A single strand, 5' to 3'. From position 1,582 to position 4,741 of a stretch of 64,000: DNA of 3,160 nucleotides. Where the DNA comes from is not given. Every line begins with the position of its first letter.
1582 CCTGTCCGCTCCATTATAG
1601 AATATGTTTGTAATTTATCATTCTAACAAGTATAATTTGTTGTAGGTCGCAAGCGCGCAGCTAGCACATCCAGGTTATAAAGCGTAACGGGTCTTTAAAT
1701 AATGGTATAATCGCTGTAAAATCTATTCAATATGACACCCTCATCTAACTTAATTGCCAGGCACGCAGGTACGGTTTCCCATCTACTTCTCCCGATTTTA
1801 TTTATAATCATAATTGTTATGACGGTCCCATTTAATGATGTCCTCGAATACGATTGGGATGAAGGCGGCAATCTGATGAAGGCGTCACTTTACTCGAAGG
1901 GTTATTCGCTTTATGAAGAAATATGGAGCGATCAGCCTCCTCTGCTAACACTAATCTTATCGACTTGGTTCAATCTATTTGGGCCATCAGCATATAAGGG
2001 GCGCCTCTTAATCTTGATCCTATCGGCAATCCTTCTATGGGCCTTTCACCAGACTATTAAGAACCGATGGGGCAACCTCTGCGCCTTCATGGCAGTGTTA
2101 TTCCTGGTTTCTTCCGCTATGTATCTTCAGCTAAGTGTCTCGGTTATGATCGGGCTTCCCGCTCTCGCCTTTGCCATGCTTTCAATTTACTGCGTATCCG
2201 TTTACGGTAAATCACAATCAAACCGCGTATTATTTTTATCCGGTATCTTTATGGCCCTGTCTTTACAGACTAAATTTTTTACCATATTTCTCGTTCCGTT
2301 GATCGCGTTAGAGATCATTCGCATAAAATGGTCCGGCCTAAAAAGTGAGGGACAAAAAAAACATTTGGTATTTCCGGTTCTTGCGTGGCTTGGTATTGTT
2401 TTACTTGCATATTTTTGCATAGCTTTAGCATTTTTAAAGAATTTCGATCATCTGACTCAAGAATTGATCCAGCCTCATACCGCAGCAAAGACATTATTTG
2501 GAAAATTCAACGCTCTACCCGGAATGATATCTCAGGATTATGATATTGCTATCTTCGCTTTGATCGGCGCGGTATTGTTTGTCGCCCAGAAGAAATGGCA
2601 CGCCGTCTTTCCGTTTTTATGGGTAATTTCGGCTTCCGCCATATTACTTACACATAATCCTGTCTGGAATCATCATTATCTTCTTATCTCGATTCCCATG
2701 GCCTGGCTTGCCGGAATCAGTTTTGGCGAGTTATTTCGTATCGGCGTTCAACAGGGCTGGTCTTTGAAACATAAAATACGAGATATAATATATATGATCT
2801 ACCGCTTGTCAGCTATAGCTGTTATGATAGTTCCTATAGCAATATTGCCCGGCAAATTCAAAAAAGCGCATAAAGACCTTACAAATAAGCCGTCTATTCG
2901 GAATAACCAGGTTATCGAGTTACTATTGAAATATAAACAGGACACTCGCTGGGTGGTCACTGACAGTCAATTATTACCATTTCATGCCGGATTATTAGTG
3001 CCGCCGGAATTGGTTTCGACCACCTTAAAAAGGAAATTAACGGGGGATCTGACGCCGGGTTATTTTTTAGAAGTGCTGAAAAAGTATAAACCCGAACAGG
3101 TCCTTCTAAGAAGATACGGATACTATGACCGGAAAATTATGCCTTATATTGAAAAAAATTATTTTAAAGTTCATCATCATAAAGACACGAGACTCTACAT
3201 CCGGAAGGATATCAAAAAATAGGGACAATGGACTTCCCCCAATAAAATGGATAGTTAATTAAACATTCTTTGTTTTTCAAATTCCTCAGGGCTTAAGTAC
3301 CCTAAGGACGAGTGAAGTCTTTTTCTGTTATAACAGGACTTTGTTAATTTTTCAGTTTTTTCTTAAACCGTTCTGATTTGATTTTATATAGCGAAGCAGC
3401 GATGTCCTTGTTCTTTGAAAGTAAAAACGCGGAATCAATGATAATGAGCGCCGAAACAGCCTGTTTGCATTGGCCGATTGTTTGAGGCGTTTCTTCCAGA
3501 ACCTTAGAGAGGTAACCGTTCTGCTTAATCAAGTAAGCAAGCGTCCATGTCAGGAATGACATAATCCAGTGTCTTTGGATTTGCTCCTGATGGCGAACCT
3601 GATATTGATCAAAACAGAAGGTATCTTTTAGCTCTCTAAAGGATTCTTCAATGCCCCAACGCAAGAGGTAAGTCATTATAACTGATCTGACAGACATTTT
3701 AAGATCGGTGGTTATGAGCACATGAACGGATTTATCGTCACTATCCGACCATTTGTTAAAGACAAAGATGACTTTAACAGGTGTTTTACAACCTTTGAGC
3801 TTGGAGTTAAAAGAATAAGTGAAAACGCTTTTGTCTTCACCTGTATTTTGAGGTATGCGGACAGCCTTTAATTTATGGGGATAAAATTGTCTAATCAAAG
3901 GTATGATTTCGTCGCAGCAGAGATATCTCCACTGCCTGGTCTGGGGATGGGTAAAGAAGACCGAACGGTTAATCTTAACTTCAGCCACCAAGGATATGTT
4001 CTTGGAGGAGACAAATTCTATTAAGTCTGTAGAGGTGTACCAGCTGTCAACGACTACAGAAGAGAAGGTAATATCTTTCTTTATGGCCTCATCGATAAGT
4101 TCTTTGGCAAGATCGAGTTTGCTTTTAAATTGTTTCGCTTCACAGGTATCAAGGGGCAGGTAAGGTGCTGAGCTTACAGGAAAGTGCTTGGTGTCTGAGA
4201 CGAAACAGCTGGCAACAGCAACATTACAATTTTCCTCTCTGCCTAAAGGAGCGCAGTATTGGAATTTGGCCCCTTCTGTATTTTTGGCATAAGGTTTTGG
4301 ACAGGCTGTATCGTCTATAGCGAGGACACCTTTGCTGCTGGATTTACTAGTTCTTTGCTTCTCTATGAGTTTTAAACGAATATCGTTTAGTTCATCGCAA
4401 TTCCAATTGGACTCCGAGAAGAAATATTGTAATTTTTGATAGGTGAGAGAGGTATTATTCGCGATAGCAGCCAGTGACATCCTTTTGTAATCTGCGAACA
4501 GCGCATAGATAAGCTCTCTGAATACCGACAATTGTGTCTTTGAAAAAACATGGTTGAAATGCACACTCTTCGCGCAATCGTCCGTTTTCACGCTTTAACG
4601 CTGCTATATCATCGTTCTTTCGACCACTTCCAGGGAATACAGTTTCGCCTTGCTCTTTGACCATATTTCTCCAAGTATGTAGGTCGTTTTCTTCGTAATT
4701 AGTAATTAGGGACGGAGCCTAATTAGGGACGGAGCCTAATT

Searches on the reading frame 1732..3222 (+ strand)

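Call 59: search_protein_families(library=pfam, max_evalue=0.001, proteins=[window:1732-3222:+])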
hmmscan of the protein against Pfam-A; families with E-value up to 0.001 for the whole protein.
window:1732-3222:+ (496 aa): 1 family
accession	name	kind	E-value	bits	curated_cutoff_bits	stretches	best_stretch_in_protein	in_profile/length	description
PF13231.12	PMT_2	-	3e-11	44.2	26.1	1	67-196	1-129/160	Dolichyl-phosphate-mannose-protein mannosyltransferase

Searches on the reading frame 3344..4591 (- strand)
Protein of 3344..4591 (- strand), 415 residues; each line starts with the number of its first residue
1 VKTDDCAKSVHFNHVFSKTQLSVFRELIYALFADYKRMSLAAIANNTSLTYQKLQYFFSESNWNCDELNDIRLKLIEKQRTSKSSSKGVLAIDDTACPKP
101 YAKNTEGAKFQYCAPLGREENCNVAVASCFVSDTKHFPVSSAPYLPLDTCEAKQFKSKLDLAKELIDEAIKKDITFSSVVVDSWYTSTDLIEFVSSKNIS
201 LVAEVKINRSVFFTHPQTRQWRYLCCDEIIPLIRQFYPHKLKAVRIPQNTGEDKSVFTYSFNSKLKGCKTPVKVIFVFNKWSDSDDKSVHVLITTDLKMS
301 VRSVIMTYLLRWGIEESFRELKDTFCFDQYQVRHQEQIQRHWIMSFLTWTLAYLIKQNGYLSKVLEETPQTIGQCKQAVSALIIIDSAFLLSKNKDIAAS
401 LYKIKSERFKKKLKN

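Call 59: search_protein_families(library=pfam, max_evalue=0.001, proteins=[window:3344-4591:-])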
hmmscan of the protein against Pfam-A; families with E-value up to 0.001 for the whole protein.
window:3344-4591:- (415 aa): 3 families
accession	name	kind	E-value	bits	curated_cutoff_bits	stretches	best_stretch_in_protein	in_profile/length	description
PF13546.12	DDE_5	-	4.6e-27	95.7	27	1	18-218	9-221/272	DDE superfamily endonuclease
PF01609.27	DDE_Tnp_1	-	1.4e-13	51.5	23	1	159-351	62-200/200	Transposase DDE domain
PF04693.18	DDE_Tnp_2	-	6.3e-10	39.2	20.2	1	64-322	63-286/327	Archaeal putative transposase ISC1217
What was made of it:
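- On REP/BIME-type dispersed repeats: Only a DDE transposase (3344-4591) was seen among the window ORFs that I scanned, and I did not scan them all (call 59).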
